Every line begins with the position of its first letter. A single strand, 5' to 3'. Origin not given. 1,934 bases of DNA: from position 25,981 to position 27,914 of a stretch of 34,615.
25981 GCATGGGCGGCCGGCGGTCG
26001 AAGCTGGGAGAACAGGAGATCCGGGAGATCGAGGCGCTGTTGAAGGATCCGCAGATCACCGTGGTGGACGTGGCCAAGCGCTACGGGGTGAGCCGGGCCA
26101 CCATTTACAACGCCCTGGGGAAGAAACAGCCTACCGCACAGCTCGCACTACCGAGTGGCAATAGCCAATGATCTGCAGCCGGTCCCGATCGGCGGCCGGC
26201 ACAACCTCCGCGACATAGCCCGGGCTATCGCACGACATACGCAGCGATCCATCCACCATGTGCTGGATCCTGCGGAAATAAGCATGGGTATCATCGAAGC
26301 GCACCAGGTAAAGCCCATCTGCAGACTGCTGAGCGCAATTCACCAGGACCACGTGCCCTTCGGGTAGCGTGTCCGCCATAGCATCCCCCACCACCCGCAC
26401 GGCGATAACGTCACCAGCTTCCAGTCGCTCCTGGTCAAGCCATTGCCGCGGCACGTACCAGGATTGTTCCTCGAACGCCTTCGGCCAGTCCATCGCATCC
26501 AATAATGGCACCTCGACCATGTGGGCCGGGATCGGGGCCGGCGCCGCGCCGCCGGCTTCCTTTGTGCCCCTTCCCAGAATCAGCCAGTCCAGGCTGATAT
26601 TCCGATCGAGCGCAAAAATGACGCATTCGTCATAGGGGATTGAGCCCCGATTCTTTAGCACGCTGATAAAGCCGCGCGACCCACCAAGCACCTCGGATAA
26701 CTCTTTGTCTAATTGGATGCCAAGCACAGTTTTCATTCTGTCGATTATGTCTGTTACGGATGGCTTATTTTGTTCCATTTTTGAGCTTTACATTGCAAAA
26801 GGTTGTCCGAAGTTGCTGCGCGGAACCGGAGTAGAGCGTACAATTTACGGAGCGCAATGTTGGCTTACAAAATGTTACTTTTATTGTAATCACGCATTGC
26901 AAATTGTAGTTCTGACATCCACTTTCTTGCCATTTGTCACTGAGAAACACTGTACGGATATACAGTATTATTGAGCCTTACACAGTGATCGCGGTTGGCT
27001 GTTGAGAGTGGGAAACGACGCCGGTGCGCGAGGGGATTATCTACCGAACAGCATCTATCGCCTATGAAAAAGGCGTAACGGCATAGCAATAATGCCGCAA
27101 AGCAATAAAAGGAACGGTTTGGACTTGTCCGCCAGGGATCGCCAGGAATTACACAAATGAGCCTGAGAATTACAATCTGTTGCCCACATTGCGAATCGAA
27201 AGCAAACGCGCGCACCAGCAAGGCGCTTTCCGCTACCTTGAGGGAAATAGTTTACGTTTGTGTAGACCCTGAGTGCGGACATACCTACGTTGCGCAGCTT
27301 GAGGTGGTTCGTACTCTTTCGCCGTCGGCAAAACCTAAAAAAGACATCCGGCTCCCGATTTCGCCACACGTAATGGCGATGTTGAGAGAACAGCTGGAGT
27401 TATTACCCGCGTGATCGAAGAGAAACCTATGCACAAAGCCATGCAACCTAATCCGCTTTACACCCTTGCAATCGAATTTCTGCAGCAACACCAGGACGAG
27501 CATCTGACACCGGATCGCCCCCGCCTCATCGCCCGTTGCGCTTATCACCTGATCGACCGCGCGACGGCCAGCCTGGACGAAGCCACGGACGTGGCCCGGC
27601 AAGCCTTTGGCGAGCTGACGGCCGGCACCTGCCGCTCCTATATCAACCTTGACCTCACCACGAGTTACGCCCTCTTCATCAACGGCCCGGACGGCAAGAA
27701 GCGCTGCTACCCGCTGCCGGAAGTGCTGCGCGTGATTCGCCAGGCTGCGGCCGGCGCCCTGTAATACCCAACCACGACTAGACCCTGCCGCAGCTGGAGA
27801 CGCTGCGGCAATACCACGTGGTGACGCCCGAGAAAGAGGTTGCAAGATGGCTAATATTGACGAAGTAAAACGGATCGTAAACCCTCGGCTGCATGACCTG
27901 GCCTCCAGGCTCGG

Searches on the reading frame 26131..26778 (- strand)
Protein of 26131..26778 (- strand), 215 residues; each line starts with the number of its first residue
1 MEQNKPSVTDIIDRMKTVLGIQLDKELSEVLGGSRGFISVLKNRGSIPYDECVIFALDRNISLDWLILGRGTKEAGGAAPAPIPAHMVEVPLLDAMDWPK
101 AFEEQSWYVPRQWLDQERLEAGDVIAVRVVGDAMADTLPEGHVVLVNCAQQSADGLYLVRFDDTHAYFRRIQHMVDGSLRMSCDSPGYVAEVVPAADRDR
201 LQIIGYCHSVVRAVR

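Call 8: search_protein_families(library=pfam, proteins=[window:26131-26778:-], max_evalue=0.01)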
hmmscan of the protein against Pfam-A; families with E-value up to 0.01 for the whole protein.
window:26131-26778:- (215 aa): 2 families
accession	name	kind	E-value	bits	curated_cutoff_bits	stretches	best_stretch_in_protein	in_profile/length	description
PF07022.19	Phage_CI_repr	-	1.6e-13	51.2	22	1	10-72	1-63/65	Bacteriophage CI repressor helix-turn-helix domain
PF00717.28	Peptidase_S24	-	2e-10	40.8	23.3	1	105-205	20-113/116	Peptidase S24-like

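Call 9: search_dna_similar(query=window:26131-26778:-, collection=phages, mode=protein, max_rows=30)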
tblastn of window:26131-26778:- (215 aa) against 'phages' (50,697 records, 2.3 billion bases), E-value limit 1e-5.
Records with a match: 123; places in all: 123; records where one place covers at least 80% of the query: 22.
Best place of each record, by identity: <60% 123.
By first word of the organism name: Pseudomonas 112; Burkholderia 7; Bacteriophage 2; Casadabanvirus 1; Shewanella 1.
By host as written in the record: Pseudomonas aeruginosa 33; Pseudomonas aeruginosa PA14 30; - 29; Burkholderia glumae 4; Burkholderia cenocepacia C6433 2; Pseudomonas aeruginosa YMC12/01/R960 2; Pseudomonas aeruginosa YMC12/01/R24 2; Pseudomonas aeruginosa PAS429 2; and 17 more.
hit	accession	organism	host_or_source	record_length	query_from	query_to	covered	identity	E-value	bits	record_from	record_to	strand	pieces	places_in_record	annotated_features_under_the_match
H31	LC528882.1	Burkholderia phage FLC5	Burkholderia glumae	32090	1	215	100%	35.3%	8e-35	135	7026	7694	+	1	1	ORF12: repressor | ORF13: serine recombinase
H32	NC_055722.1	Burkholderia phage FLC5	Burkholderia glumae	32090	1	215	100%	35.3%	8e-35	135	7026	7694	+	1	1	ORF12: transcriptional repressor | ORF13: DNA invertase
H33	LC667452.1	Burkholderia phage FLC10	Burkholderia glumae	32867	1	215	100%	35.3%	2e-32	129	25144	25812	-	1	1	hypothetical protein (x2)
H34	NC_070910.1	Burkholderia phage FLC10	Burkholderia glumae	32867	1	215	100%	35.3%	2e-32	129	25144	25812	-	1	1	transcriptional repressor | hypothetical protein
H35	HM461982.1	Burkholderia phage KS14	Burkholderia cenocepacia C6433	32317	1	215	100%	34.7%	1e-33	132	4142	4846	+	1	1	5: gp5 | 6: gp6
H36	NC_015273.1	Burkholderia phage KS14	Burkholderia cenocepacia C6433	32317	1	215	100%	34.7%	1e-33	132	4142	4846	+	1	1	5: transcriptional repressor | 6: DNA invertase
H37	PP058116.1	Burkholderia phage vB_BceM_CEP1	Burkholderia sp.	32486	1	215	100%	34.7%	1e-33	132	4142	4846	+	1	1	LexA family transcriptional regulator | recombinase family protein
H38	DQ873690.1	Pseudomonas phage MP22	Pseudomonas aeruignosa PA14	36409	11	205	91%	26.8%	3e-7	56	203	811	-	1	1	orf1: c repressor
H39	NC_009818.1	Pseudomonas phage MP22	Pseudomonas aeruginosa UCBPP-PA14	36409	11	205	91%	26.8%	3e-7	56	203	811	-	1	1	orf1: transcriptional repressor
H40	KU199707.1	Pseudomonas phage JBD16C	Pseudomonas aeruginosa PA14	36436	11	205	91%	26.8%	3e-7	56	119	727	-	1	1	c repressor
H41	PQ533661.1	Pseudomonas phage Paws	Pseudomonas aeruginosa PA14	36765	11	205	91%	26.8%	3e-7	56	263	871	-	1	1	repressor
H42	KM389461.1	Pseudomonas phage F_TK432sp/Pa1651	-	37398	11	205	91%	26.8%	3e-7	56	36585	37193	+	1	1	record has no annotation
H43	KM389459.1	Pseudomonas phage F_ET309sp/Pa1651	-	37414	11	205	91%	26.8%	3e-7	56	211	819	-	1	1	record has no annotation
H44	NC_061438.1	Pseudomonas phage F_ET309sp/Pa1651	-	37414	11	205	91%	26.8%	3e-7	56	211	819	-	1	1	transcriptional repressor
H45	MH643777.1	Pseudomonas phage YMC12/01/R960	Pseudomonas aeruginosa YMC12/01/R960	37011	11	205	91%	26.3%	7e-7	55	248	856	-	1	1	putative c repressor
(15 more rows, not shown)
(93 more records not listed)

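Call 10: find_related_loci(query=window:26131-26778:-, collection=genome_contigs, flank=4000)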
Query window:26131-26778:- (215 aa) in genome_contigs; peptide patterns used: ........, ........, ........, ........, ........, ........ (x = any residue, [..] = any of these).
38 stretches matched a pattern; 1 encode a relative of the query (tblastn E <= 1e-3); 1 distinct loci.
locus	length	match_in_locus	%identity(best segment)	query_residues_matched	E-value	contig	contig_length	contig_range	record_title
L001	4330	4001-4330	78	1-109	3e-55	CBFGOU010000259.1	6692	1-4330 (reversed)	MAG TPA_asm: uncultured Oxalobacteraceae bacterium isolate ERR5385027_metabat2_13 genome assembly, contig: ERZ27258673.1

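Call 13: get_annotated_region(hit=H36, flank=4000)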
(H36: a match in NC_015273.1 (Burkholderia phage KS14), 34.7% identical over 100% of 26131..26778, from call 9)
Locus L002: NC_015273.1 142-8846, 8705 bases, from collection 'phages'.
description: Burkholderia phage KS14, complete genome.
organism: Burkholderia phage KS14 (NCBI taxid 910475)
taxonomy: Viruses; Duplodnaviria; Heunggongvirae; Uroviricota; Caudoviricetes; Peduoviridae; Kisquattuordecimvirus; Kisquattuordecimvirus KS14
host: Burkholderia cenocepacia C6433; source: -; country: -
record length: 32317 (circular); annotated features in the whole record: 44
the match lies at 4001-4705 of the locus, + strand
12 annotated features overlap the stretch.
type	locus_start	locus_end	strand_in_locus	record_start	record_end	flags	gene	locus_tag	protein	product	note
CDS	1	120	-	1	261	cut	1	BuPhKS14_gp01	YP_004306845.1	gp1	hypothetical protein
CDS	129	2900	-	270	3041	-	2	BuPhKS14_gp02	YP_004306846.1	DNA primase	zinc finger CHC2-family protein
CDS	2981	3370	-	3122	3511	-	3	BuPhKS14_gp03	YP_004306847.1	gp3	hypothetical protein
CDS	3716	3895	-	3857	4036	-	4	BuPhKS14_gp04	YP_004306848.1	Arc-like repressor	hypothetical protein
CDS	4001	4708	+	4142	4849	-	5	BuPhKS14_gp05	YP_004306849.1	transcriptional repressor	repressor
CDS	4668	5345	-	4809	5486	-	6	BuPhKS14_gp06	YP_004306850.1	DNA invertase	serine recombinase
CDS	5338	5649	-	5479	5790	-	7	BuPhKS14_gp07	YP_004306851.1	gp7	hypothetical protein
CDS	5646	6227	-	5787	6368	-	8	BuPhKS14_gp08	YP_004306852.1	gp8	hypothetical protein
CDS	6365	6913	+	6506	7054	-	9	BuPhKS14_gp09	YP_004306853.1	gp9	hypothetical protein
CDS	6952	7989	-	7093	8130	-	10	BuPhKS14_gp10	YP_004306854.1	tail protein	tail protein (D)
CDS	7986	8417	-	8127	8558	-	11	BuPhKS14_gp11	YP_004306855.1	tail protein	tail protein (U)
CDS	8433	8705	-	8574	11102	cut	12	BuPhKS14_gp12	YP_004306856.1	tail length tape measure protein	tail tape measure protein (T)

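Call 14: get_annotated_region(hit=H32, flank=4000)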
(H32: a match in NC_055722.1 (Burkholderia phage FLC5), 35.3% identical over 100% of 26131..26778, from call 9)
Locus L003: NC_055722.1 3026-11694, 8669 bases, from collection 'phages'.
description: Burkholderia phage FLC5 DNA, complete genome.
organism: Burkholderia phage FLC5 (NCBI taxid 2716322)
taxonomy: Viruses; Duplodnaviria; Heunggongvirae; Uroviricota; Caudoviricetes; Peduoviridae; Kisquattuordecimvirus; Kisquattuordecimvirus FLC5
host: Burkholderia glumae; source: -; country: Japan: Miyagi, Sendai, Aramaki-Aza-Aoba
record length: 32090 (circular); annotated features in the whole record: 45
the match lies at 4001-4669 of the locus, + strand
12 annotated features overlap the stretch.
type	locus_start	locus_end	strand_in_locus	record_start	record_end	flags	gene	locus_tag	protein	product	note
CDS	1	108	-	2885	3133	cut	ORF7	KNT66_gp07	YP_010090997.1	hypothetical protein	-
CDS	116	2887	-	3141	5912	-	ORF8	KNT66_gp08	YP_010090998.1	DNA primase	-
CDS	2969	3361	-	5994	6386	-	ORF9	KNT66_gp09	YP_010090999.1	hypothetical protein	-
CDS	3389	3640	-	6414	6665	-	ORF10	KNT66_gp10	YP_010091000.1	transcriptional regulator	-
CDS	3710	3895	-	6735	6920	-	ORF11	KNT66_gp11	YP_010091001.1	Arc-like repressor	-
CDS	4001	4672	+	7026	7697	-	ORF12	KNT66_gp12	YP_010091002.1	transcriptional repressor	-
CDS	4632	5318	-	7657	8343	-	ORF13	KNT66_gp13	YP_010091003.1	DNA invertase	-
CDS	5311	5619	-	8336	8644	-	ORF14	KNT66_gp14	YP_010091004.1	hypothetical protein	-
CDS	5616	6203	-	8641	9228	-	ORF15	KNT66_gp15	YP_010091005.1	hypothetical protein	-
CDS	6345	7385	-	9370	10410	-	ORF16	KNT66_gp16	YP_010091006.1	tail protein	-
CDS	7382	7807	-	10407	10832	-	ORF17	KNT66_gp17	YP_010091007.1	tail protein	-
CDS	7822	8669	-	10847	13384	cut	ORF18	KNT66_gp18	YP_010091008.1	tail length tape measure protein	-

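Call 18: find_related_loci(query=window:26131-26778:-, collection=viral_contigs, flank=3000)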
Query window:26131-26778:- (215 aa) in viral_contigs; peptide patterns used: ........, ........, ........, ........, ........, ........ (x = any residue, [..] = any of these).
8 stretches matched a pattern; 5 encode a relative of the query (tblastn E <= 1e-3); 5 distinct loci.
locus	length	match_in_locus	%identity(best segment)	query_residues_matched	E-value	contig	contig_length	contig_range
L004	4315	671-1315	75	1-215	2e-105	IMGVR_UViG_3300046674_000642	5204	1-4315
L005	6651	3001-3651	69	1-215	6e-97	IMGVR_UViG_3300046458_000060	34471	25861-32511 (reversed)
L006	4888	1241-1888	69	1-215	7e-97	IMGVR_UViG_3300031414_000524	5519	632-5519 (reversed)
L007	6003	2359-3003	65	1-215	2e-95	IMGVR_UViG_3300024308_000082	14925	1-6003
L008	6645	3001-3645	64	1-215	4e-95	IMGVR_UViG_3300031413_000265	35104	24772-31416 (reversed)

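Call 19: find_homologous_proteins(query=window:26131-26778:-, max_evalue=1e-10)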
Query window:26131-26778:- (215 aa): 72 proteins with E <= 1e-10 among 707 candidates.
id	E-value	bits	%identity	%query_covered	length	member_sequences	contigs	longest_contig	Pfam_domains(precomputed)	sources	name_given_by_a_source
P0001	2.7e-131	454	100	93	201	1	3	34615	PF00717.29,PF07022.20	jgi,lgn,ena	-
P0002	2.8e-97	342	75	100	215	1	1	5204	PF00717.29,PF07022.20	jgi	jgi:hypothetical protein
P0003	1.3e-95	337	73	100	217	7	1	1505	PF00717.29,PF07022.20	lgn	-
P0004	6.0e-93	328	71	100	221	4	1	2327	PF00717.29,PF07022.20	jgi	jgi:hypothetical protein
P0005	5.8e-91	322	66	100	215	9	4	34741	PF00717.29,PF07022.20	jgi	jgi:hypothetical protein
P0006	1.4e-89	317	69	100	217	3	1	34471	PF00717.29,PF07022.20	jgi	jgi:SOS-response transcriptional repressor LexA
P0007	1.8e-87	310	71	93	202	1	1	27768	PF00717.29,PF07022.20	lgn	-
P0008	4.5e-86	306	70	93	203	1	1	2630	PF00717.29,PF07022.20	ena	-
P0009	1.1e-85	305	69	93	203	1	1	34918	PF00717.29,PF07022.20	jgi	jgi:SOS-response transcriptional repressor LexA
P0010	4.2e-84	299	69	93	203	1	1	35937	PF00717.29,PF07022.20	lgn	-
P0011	3.2e-82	293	63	100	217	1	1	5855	PF00717.29,PF07022.20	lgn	-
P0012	3.6e-82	293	63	100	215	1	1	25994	PF00717.29,PF07022.20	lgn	-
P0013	4.0e-82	293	66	93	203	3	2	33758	PF00717.29,PF07022.20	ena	-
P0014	1.3e-81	291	67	93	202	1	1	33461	PF00717.29,PF07022.20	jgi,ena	-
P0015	1.4e-81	291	62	100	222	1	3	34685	PF00717.29,PF07022.20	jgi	jgi:hypothetical protein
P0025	5.9e-76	273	58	100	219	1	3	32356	PF00717.29,PF07022.20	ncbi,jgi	jgi:hypothetical protein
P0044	2.3e-52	196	45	100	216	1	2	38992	PF00717.29,PF07022.20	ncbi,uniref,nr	ncbi:LexA family transcriptional regulator [Massilia dura]|uniref:LexA family transcriptional regula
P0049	6.6e-48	181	44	100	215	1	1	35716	PF00717.29,PF07022.20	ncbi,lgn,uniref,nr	ncbi:helix-turn-helix domain-containing protein [Cupriavidus sp. UGS-1]|uniref:helix-turn-helix doma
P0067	2.8e-38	150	41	92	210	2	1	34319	PF00717.29,PF07022.20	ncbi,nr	ncbi:hypothetical protein FHW83_005916 [Duganella sp. SG902]|nr:hypothetical protein [Duganella sp. 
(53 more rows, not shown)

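Call 25: find_related_loci(query=A3, collection=viral_contigs, flank=3000)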
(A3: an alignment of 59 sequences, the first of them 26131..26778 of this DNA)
Query A3 (215 aa) in viral_contigs; peptide patterns used: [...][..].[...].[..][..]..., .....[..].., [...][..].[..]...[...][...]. (x = any residue, [..] = any of these).
163 stretches matched a pattern; 75 encode a relative of the query (tblastn E <= 1e-3); 75 distinct loci.
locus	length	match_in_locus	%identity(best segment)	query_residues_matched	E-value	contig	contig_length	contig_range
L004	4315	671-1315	75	1-215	4e-104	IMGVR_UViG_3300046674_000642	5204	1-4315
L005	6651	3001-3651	69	1-215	1e-95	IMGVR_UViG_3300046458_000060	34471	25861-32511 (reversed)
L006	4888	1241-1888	69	1-215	1e-95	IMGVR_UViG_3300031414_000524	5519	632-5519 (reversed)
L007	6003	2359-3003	65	1-215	4e-94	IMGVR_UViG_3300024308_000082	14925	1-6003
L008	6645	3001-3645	64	1-215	7e-94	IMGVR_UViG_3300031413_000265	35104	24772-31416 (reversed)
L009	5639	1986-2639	61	1-215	7e-85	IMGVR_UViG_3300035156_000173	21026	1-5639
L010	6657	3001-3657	62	1-215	5e-85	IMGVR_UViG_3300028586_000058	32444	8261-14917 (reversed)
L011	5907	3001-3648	45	1-215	2e-56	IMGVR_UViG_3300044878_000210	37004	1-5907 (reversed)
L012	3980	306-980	44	1-215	3e-54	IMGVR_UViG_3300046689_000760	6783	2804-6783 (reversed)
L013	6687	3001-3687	41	1-215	4e-53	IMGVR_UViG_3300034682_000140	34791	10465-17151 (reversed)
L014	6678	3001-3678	43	1-215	6e-53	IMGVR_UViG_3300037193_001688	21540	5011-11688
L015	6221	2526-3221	41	1-215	6e-53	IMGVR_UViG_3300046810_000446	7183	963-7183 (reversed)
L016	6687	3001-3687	41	1-215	8e-51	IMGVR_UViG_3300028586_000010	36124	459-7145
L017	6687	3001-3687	41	1-215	1e-49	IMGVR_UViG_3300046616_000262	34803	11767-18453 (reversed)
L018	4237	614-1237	43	1-211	9e-48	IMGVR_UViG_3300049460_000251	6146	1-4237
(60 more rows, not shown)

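Call 26: find_related_loci(query=A3, collection=metagenome_contigs, flank=3000)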
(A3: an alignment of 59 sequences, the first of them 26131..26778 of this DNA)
Query A3 (215 aa) in metagenome_contigs; peptide patterns used: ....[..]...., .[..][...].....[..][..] (x = any residue, [..] = any of these).
220 stretches matched a pattern; 26 encode a relative of the query (tblastn E <= 1e-3); 26 distinct loci.
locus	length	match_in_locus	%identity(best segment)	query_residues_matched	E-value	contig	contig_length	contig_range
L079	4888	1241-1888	69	1-215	3e-96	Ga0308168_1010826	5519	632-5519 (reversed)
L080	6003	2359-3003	65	1-215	9e-95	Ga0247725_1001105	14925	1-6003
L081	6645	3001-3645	64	1-215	1e-94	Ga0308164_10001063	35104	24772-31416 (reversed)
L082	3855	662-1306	65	1-215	7e-95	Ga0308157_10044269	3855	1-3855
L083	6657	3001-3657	62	1-215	1e-85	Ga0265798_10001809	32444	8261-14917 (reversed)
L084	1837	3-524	67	37-208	4e-79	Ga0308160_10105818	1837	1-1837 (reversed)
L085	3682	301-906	55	16-215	2e-71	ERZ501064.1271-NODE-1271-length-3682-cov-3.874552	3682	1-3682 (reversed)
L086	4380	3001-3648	50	1-215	2e-65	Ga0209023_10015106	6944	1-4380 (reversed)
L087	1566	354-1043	44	1-215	6e-55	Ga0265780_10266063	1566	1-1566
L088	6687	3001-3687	41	1-215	2e-51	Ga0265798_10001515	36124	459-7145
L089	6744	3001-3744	38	1-215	1e-49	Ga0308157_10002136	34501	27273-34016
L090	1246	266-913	38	1-209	1e-41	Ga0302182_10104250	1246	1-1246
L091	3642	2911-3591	37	4-209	1e-39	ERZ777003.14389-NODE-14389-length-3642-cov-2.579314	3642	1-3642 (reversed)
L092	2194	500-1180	37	4-209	8e-40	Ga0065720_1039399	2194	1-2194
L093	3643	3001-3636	39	1-207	8e-40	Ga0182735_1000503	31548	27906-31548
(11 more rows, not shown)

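Call 44: find_encoding_contigs(protein=P0001, flank=10000, max_places=3)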
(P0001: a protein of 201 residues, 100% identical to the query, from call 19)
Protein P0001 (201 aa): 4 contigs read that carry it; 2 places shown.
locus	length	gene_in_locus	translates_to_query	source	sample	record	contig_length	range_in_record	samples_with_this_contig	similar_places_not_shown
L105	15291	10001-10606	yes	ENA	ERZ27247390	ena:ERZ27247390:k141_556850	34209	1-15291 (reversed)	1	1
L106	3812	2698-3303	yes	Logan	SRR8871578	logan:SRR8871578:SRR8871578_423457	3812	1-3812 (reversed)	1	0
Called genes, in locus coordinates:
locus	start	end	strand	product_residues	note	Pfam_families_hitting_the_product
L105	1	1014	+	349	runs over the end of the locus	PF04860:Phage_portal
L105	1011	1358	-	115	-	-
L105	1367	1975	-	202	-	-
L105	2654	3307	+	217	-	-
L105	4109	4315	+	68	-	-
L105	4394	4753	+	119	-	-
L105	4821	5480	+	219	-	PF01656:CbiA, PF09140:MipZ, PF10609:ParA (weak), PF13614:AAA_31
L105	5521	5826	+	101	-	-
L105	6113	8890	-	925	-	PF13362:Toprim_3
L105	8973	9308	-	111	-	-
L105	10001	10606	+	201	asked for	PF07022:Phage_CI_repr, PF00717:Peptidase_S24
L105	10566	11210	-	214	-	PF00239:Resolvase, PF13565:HTH_32 (faint), PF02796:HTH_7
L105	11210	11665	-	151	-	-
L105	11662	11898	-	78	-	-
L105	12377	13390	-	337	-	PF05954:Phage_GPD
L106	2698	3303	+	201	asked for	PF07022:Phage_CI_repr, PF00717:Peptidase_S24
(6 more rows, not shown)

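Call 51: find_encoding_contigs(protein=P0025, flank=3000, max_places=3)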
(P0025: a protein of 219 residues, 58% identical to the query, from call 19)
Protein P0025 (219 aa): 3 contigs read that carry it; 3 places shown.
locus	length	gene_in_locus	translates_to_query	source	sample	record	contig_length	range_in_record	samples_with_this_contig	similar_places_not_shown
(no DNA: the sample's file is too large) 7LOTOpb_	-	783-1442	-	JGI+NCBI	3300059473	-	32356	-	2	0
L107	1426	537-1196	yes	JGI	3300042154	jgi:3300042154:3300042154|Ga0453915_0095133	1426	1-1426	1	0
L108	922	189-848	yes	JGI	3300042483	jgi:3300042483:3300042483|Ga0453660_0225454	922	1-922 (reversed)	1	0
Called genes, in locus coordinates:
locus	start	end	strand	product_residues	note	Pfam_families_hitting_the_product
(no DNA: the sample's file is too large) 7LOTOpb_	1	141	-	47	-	?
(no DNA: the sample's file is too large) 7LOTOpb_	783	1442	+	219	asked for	PF07022:Phage_CI_repr, PF00717:Peptidase_S24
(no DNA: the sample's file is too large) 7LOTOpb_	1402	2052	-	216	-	PF00239:Resolvase, PF13565:HTH_32 (weak), PF02796:HTH_7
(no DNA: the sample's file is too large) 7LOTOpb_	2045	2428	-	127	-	-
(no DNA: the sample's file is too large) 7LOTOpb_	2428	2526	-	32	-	-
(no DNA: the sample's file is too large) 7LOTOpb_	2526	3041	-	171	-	PF24720:DUF7673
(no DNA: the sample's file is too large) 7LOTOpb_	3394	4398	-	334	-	PF05954:Phage_GPD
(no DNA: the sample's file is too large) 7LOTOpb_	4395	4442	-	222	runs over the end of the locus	PF06995:Phage_P2_GpU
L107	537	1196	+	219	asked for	PF07022:Phage_CI_repr, PF00717:Peptidase_S24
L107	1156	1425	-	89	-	PF13565:HTH_32, PF02796:HTH_7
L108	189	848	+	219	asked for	PF07022:Phage_CI_repr, PF00717:Peptidase_S24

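Call 52: list_cluster_members(proteins=[P0025, P0044, P0067, P0049])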
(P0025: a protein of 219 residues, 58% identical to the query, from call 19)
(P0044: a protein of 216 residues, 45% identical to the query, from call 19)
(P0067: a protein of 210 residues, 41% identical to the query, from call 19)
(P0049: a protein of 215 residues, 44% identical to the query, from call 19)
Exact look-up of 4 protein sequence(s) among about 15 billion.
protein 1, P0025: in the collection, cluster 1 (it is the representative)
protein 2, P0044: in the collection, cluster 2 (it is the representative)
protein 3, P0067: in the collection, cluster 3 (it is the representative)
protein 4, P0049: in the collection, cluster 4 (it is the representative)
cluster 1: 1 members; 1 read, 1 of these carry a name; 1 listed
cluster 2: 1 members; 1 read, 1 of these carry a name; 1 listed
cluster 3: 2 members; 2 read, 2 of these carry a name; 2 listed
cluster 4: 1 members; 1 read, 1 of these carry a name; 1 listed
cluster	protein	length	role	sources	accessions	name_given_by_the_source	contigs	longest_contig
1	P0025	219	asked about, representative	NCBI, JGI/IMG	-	hypothetical protein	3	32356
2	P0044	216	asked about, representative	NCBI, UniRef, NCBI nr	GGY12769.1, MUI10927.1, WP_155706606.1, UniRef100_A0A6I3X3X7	LexA family transcriptional regulator [Massilia dura] | LexA family transcriptional regulator n=1 Tax=Pseudoduganella dura TaxID=321982 ... | LexA family transcriptional regulator [Pseudoduganella dura]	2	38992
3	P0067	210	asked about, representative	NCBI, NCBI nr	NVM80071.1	hypothetical protein FHW83_005916 [Duganella sp. SG902] | hypothetical protein [Duganella sp. SG902]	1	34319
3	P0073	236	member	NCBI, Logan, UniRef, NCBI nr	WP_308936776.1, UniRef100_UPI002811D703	helix-turn-helix domain-containing protein [Duganella sp. SG902] | helix-turn-helix domain-containing protein n=1 Tax=Duganella sp. SG902 TaxID=2587016 ...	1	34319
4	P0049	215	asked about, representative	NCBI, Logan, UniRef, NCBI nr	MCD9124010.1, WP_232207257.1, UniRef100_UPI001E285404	helix-turn-helix domain-containing protein [Cupriavidus sp. UGS-1] | helix-turn-helix domain-containing protein n=1 Tax=Cupriavidus sp. UGS-1 TaxID=2899826 ...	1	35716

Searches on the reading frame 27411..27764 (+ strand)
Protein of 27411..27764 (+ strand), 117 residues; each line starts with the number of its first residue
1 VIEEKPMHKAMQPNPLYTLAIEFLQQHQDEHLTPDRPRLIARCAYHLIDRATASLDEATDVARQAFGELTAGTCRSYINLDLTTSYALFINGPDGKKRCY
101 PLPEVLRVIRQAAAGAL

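Call 8: search_protein_families(library=pfam, proteins=[window:27411-27764:+], max_evalue=0.01)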
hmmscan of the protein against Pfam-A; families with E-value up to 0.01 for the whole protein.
window:27411-27764:+ (117 aa): 0 families

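Call 45: search_protein_families(library=phrogs, proteins=[window:27411-27764:+], max_evalue=0.001)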
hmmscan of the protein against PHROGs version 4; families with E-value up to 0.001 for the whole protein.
window:27411-27764:+ (117 aa): 1 family
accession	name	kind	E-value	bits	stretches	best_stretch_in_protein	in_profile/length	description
phrog_3461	-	unknown function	8.4e-14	52.9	1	16-100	14-98/120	-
